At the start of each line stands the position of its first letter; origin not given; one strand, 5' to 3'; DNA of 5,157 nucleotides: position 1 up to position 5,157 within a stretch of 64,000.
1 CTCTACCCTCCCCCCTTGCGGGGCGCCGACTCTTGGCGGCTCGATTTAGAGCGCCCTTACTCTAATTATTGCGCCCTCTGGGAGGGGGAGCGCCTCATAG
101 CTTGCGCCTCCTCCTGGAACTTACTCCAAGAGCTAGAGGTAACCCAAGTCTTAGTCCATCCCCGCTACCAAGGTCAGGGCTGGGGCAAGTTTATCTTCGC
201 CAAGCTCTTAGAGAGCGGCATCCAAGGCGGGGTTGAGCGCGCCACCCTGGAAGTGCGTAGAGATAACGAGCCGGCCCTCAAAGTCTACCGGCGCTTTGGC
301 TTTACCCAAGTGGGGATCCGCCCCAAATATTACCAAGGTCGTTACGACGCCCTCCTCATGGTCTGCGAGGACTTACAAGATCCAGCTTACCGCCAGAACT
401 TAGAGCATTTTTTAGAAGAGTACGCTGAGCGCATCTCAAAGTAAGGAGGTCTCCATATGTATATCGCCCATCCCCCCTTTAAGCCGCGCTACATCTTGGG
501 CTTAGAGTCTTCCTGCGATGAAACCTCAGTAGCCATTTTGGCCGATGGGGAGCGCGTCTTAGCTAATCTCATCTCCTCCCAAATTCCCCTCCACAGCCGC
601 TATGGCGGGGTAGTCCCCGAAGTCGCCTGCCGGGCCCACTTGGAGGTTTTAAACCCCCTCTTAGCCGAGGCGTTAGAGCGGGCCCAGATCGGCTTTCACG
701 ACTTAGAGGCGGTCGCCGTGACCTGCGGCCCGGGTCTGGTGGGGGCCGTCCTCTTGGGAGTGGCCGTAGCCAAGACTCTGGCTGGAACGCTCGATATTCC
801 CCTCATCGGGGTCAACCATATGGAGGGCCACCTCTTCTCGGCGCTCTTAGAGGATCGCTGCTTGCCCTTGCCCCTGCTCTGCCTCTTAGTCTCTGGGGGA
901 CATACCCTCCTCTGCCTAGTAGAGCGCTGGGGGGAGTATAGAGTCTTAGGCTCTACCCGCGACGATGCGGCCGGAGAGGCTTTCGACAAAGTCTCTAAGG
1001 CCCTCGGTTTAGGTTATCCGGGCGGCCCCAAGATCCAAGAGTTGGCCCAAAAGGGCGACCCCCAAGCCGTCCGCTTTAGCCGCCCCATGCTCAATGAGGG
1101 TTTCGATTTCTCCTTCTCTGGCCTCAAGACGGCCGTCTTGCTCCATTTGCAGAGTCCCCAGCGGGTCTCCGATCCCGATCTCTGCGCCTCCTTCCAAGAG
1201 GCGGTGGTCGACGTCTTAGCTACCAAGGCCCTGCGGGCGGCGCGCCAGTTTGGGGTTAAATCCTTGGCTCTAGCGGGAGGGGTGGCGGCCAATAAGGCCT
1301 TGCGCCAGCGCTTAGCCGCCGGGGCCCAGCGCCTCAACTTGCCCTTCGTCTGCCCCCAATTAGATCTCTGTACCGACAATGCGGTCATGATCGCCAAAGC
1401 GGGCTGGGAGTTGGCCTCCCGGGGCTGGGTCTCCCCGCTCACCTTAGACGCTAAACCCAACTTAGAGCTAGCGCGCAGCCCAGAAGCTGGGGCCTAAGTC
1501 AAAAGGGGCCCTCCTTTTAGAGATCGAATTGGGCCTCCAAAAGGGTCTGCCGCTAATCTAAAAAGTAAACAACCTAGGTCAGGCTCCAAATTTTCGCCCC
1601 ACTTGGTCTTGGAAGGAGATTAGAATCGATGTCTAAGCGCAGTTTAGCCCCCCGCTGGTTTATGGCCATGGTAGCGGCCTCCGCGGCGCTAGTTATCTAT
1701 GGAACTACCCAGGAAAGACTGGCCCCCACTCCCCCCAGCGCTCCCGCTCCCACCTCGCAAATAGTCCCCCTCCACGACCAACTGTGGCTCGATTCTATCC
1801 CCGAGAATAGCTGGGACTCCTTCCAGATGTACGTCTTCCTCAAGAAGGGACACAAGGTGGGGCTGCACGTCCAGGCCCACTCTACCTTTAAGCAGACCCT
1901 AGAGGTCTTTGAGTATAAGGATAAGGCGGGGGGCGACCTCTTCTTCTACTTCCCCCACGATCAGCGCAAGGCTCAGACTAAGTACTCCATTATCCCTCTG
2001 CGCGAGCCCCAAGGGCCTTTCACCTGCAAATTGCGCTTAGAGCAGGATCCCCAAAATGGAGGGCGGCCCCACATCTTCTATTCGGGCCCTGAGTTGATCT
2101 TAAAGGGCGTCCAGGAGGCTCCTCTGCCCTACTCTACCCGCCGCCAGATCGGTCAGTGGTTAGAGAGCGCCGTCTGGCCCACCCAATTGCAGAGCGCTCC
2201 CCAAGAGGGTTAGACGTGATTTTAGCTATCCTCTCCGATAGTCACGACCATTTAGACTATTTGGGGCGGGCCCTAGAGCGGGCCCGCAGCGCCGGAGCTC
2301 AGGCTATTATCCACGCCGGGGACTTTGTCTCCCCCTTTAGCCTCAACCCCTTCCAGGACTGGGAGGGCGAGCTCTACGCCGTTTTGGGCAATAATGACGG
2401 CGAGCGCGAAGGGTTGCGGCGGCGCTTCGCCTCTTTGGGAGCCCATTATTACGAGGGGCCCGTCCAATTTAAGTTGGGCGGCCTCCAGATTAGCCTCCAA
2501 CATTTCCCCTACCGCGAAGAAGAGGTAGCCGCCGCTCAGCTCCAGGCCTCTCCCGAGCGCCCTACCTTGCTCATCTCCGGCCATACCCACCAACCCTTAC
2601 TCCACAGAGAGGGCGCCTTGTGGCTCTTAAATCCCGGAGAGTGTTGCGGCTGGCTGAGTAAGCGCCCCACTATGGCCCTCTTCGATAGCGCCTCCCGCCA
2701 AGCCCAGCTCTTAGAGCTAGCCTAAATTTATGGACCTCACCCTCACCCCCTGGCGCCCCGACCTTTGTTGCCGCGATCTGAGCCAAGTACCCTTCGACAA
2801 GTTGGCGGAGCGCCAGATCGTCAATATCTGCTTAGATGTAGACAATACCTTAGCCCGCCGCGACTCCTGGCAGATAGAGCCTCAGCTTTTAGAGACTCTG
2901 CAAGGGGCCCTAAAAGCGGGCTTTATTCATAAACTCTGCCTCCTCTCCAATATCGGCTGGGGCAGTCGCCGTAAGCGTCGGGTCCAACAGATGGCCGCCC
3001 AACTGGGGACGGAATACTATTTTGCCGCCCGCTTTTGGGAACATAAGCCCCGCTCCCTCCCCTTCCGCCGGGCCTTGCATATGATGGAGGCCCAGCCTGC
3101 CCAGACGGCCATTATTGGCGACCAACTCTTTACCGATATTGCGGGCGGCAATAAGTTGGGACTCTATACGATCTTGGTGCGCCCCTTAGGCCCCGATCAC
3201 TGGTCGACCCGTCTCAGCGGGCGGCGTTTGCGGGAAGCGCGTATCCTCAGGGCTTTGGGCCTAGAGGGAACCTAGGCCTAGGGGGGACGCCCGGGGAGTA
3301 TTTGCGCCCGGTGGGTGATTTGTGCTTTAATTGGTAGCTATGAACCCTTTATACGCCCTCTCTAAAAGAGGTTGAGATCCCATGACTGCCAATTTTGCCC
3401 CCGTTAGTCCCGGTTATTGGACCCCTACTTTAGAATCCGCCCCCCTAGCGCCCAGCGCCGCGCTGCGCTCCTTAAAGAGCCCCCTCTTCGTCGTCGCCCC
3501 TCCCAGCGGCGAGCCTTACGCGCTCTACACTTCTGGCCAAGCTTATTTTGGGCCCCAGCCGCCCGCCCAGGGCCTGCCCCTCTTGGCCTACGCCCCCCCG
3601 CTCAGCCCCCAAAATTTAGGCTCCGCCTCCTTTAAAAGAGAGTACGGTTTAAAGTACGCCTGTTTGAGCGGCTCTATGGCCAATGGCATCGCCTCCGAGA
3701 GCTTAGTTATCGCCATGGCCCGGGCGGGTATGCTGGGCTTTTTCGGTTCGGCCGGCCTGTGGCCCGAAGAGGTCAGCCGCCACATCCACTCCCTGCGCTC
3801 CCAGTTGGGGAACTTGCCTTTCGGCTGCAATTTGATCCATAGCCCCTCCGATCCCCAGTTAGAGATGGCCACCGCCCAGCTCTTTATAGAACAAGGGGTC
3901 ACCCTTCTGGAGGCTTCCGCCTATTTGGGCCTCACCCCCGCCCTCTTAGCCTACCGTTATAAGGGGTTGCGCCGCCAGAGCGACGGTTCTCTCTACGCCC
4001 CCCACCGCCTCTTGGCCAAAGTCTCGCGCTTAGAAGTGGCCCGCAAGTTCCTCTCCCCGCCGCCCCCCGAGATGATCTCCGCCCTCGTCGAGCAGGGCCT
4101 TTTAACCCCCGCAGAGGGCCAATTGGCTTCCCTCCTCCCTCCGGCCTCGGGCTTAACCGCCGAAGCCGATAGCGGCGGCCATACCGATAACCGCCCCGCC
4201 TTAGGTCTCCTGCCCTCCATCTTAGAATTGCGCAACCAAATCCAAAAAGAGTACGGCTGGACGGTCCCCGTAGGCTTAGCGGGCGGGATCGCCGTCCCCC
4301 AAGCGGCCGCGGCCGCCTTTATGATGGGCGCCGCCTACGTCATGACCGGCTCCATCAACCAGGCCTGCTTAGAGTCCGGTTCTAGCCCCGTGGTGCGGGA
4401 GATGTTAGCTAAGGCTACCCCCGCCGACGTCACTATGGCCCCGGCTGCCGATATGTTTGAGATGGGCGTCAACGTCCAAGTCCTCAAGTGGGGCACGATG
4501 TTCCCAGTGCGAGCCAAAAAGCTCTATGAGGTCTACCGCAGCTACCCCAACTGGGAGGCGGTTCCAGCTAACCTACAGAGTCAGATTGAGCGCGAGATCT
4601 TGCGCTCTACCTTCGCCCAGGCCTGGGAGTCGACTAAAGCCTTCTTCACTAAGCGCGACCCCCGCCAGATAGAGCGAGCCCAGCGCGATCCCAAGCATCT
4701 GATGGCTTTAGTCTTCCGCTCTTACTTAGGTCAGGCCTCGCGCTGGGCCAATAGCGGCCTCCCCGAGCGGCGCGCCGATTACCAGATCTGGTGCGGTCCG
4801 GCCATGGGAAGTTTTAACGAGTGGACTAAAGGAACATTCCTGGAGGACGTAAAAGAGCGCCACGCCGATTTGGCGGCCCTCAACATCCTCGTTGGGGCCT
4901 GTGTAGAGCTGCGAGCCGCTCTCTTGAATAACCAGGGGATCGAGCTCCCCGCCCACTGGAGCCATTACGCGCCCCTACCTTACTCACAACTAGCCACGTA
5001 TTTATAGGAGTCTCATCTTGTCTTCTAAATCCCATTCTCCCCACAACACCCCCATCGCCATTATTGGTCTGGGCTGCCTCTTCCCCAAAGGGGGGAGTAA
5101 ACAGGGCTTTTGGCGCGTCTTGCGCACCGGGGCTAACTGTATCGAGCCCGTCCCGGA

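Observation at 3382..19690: Three-gene PUFA-synthase-like cluster with a myxobacterial-type layout but no AGPAT domain or PPTase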

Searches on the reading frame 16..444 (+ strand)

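Call 28: search_protein_families(library=pfam, proteins=[window:16-444:+], max_evalue=0.01)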
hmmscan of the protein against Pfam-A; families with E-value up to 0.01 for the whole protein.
window:16-444:+ (142 aa): 6 families
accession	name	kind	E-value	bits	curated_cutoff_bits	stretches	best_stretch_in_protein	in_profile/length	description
PF00583.31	Acetyltransf_1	-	7.7e-16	58.9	20.7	1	11-96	28-116/116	Acetyltransferase (GNAT) family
PF13508.13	Acetyltransf_7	-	5.6e-10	39.9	27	1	17-97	4-83/84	Acetyltransferase (GNAT) domain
PF13673.13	Acetyltransf_10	-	5.2e-08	33.4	23.6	1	11-100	26-111/128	Acetyltransferase (GNAT) domain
PF08445.16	FR47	-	3e-05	24.4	22.1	1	41-98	23-79/86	FR47-like protein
PF13302.13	Acetyltransf_3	-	0.003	18.7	25.4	1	22-97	60-138/138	Acetyltransferase (GNAT) domain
PF12746.13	GNAT_acetyltran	-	0.0034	17.5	26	1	21-99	162-237/243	GNAT acetyltransferase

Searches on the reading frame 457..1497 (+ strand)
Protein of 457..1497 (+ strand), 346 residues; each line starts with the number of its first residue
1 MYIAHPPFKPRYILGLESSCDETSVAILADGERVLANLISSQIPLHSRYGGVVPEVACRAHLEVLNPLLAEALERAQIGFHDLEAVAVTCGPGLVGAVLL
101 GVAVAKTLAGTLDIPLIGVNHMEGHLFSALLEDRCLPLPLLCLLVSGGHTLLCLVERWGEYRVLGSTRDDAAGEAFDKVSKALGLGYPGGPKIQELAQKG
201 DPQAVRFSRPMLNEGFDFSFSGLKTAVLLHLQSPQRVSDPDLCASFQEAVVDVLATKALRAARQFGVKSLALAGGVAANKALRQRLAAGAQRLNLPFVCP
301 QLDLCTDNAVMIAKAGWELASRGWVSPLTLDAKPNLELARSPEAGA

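Call 6: search_protein_families(library=pfam, proteins=[window:457-1497:+], max_evalue=0.001)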
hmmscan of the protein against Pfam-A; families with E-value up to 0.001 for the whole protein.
window:457-1497:+ (346 aa): 2 families
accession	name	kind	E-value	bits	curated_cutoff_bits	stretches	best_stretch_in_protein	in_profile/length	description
PF00814.31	TsaD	-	1.1e-96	324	24.8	1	34-314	2-264/264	tRNA N6-adenosine threonylcarbamoyltransferase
PF22521.2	HypF_C_2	-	2.4e-07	31.2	27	1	235-307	162-234/241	Carbamoyltransferase, Kae1-like Domain, second subdomain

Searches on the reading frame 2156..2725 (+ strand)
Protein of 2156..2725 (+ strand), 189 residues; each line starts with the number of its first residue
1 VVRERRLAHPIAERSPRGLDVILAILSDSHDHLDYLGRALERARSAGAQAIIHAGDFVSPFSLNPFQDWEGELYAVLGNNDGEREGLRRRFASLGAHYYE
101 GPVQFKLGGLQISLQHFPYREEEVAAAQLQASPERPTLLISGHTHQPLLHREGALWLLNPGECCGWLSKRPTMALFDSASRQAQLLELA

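Call 6: search_protein_families(library=pfam, proteins=[window:2156-2725:+], max_evalue=0.001)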
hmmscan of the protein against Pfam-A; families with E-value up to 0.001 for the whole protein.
window:2156-2725:+ (189 aa): 2 families
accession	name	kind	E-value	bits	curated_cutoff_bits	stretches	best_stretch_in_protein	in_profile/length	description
PF12850.12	Metallophos_2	-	1.1e-31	110.4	27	1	23-178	3-151/154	Calcineurin-like phosphoesterase superfamily domain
PF00149.33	Metallophos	-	3.6e-10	41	21.5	1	24-146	4-190/191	Calcineurin-like phosphoesterase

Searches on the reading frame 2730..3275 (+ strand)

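Call 6: search_protein_families(library=pfam, proteins=[window:2730-3275:+], max_evalue=0.001)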
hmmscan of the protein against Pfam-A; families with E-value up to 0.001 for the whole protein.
window:2730-3275:+ (181 aa): 4 families
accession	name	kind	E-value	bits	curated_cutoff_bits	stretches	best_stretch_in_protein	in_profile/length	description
PF09419.16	PGP_phosphatase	-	2.8e-11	43.7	20.4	1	10-151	19-164/168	Mitochondrial PGP phosphatase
PF13242.12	Hydrolase_like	-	3.5e-11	43.3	22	1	105-151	3-49/75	HAD-hyrolase-like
PF00702.32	Hydrolase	-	2e-05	25.5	26.4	1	30-144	80-191/191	haloacid dehalogenase-like hydrolase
PF13419.12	HAD_2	-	3.1e-05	24.6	23.8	1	81-150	105-178/178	Haloacid dehalogenase-like hydrolase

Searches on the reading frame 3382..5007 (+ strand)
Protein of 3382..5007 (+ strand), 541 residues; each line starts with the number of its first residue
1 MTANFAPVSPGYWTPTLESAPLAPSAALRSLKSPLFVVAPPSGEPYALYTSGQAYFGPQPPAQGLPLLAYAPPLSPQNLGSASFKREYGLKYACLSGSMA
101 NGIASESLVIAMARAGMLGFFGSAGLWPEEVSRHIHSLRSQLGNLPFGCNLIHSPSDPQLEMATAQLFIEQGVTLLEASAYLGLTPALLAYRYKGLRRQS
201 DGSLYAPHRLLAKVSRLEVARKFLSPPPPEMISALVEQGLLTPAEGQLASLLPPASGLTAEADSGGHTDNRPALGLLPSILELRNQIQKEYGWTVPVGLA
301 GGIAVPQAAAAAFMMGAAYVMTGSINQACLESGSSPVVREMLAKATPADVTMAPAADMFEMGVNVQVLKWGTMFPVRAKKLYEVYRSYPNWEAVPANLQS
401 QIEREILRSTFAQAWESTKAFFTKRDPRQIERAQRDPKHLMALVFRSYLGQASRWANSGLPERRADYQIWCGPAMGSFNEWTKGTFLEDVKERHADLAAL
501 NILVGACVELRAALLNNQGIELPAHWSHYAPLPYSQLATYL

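Call 3: search_protein_families(library=pfam, proteins=[window:3382-5007:+], max_evalue=0.01)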
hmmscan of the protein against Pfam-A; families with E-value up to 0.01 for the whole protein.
window:3382-5007:+ (541 aa): 3 families
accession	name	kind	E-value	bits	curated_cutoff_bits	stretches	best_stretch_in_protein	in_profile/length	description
PF21607.2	FabD_helical_ins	-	2.5e-29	101.7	27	1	388-467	1-80/80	[Acyl-carrier-protein] S-malonyltransferase, inserted helical domain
PF03060.21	NMO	-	4.6e-12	46.4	28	2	97-158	16-76/331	Nitronate monooxygenase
PF00478.31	IMPDH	-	0.0015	18.1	25.6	0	288-337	203-250/345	IMP dehydrogenase / GMP reductase domain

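Call 5: search_protein_families(library=ncbifam, proteins=[window:3382-5007:+], max_evalue=0.001)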
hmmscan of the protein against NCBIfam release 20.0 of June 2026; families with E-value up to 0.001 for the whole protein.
window:3382-5007:+ (541 aa): 2 families
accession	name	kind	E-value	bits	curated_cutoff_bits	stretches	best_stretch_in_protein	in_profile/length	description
TIGR02814.1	pfaD_fam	subfamily_domain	9.8e-177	588.2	449.25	1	75-511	2-442/444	PfaD family polyunsaturated fatty acid/polyketide biosynthesis protein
TIGR03151.1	enACPred_II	equivalog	2e-12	47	453.1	2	89-154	9-72/307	enoyl-[acyl-carrier-protein] reductase FabK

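Call 7: find_encoding_contigs(protein=window:3382-5007:+, flank=10000, max_places=6)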
Protein window:3382-5007:+ (541 aa): 23 contigs read that carry it; 6 places shown.
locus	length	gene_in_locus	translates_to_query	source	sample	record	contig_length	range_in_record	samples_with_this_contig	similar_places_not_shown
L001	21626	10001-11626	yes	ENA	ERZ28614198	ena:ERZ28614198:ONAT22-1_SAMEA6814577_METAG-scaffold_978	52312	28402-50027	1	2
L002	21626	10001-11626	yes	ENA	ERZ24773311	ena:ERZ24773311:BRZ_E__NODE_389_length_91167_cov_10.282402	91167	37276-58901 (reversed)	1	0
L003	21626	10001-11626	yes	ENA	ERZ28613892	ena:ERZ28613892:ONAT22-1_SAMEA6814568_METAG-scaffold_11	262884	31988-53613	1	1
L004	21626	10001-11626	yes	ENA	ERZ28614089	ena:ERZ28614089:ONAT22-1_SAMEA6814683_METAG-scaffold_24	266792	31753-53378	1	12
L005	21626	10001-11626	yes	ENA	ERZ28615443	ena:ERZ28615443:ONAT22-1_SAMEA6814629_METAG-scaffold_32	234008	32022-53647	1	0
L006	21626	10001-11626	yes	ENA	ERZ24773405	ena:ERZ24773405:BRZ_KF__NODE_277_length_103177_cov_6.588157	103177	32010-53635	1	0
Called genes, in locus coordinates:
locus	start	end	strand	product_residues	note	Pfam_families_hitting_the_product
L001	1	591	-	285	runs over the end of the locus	-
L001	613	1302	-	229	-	PF12804:NTP_transf_3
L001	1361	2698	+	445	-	PF00270:DEAD, PF00271:Helicase_C, PF16124:RecQ_Zn_bind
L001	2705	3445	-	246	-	PF19842:YqeC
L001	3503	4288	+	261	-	PF01996:F420_ligase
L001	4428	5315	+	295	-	PF00069:Pkinase, PF07714:PK_Tyr_Ser-Thr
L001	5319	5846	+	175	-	PF02367:TsaE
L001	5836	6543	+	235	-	PF00814:TsaD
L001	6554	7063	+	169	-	PF00583:Acetyltransf_1, PF13673:Acetyltransf_10, PF13508:Acetyltransf_7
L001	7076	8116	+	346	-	PF00814:TsaD, PF22521:HypF_C_2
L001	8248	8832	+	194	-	-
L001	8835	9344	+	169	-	PF00149:Metallophos, PF12850:Metallophos_2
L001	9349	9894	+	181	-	PF09419:PGP_phosphatase, PF00702:Hydrolase (faint), PF13242:Hydrolase_like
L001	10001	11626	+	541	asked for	PF03060:NMO (faint), PF21607:FabD_helical_ins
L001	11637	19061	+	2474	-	PF00109:ketoacyl-synt, PF02801:Ketoacyl-synt_C, PF16197:KAsynt_C_assoc, PF00698:Acyl_transf_1, PF00550:PP-binding, PF08659:KR, PF00106:adh_short, PF13561:adh_short_C2, +3 more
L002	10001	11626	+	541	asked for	PF03060:NMO (faint), PF21607:FabD_helical_ins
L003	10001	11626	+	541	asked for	PF03060:NMO (faint), PF21607:FabD_helical_ins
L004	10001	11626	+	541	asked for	PF03060:NMO (faint), PF21607:FabD_helical_ins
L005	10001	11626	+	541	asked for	PF03060:NMO (faint), PF21607:FabD_helical_ins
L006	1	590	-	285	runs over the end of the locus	-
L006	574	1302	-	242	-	PF12804:NTP_transf_3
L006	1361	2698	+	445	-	PF00270:DEAD, PF00271:Helicase_C, PF16124:RecQ_Zn_bind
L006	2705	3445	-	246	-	PF19842:YqeC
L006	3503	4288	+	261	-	PF01996:F420_ligase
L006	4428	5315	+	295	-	PF00069:Pkinase, PF07714:PK_Tyr_Ser-Thr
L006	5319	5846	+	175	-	PF02367:TsaE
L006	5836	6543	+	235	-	PF00814:TsaD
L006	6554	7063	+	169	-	PF00583:Acetyltransf_1, PF13673:Acetyltransf_10, PF13508:Acetyltransf_7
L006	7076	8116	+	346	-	PF00814:TsaD, PF22521:HypF_C_2 (weak)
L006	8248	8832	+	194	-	-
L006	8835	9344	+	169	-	PF00149:Metallophos, PF12850:Metallophos_2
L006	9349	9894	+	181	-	PF09419:PGP_phosphatase, PF00702:Hydrolase (faint), PF13242:Hydrolase_like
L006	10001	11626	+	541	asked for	PF03060:NMO (faint), PF21607:FabD_helical_ins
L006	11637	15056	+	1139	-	PF00109:ketoacyl-synt, PF00108:Thiolase_N (weak), PF02801:Ketoacyl-synt_C, PF16197:KAsynt_C_assoc, PF00698:Acyl_transf_1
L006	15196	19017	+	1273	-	PF00550:PP-binding, PF08659:KR, PF00106:adh_short, PF13561:adh_short_C2, PF21089:PKS_DH_N, PF14765:PS-DH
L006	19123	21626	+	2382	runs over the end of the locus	PF00109:ketoacyl-synt, PF02801:Ketoacyl-synt_C, PF16197:KAsynt_C_assoc (faint), PF00109:ketoacyl-synt, PF07977:FabA, PF22818:ApeI-like (faint), PF07977:FabA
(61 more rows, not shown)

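Call 33: search_solved_structures(query=window:3382-5007:+, max_evalue=0.00001)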
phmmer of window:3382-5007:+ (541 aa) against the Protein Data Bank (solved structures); distinct sequences matched with E-value up to 0.00001: 11.
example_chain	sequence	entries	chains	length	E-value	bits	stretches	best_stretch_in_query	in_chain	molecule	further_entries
6lkc_A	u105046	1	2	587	1.5e-156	525.4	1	62-531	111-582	Polyunsaturated fatty acid synthase PfaD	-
4yx6_A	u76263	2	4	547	2e-152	511.8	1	57-532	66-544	Omega-3 polyunsaturated fatty acid synthase subunit PfaD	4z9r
9sdd_B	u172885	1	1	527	8.5e-127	427.2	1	70-518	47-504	Polyunsaturated fatty acid synthase subunit B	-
9sdd_C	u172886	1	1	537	8.5e-126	423.9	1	72-525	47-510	Polyunsaturated fatty acid synthase subunit C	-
4cw5_A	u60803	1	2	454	1.7e-118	399.8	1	76-503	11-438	DFNA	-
4z38_A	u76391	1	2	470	6.4e-97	328.6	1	77-497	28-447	MlnA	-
5gvj_A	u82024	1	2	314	2.4e-10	43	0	282-355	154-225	Enoyl-[acyl-carrier-protein] reductase [FMN]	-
5gvh_A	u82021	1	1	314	3e-10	42.6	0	282-353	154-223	Enoyl-[acyl-carrier-protein] reductase [FMN]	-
3bo9_A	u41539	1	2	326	3.4e-10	42.4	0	283-353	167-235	Putative nitroalkan dioxygenase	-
2z6i_A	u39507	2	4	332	1.9e-09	40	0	292-353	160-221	Trans-2-enoyl-ACP reductase II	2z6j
9pl0_A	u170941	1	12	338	5.9e-06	28.4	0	88-178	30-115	Enoyl-[acyl-carrier-protein] reductase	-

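Call 39: list_cluster_members(proteins=[window:3382-5007:+, window:48346-49629:-, window:49657-50313:-, window:56914-58275:-])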
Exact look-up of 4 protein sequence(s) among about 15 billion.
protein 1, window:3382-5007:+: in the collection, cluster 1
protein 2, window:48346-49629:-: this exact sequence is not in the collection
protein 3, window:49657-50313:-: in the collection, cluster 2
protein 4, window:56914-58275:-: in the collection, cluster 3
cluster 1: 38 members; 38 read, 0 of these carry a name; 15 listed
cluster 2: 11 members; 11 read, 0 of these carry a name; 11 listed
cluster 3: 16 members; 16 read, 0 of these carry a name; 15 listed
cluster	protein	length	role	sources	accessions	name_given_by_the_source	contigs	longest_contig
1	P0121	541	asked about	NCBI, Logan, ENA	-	-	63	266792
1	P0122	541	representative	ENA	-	-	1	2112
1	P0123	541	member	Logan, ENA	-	-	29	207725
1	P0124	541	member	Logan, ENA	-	-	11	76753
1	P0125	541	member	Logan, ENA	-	-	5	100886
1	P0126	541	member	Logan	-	-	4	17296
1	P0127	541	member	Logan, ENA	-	-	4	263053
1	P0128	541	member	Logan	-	-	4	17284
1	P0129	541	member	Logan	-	-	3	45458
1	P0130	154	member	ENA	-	-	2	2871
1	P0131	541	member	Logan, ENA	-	-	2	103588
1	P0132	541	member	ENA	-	-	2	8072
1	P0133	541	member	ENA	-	-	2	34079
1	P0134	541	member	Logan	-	-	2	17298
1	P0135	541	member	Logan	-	-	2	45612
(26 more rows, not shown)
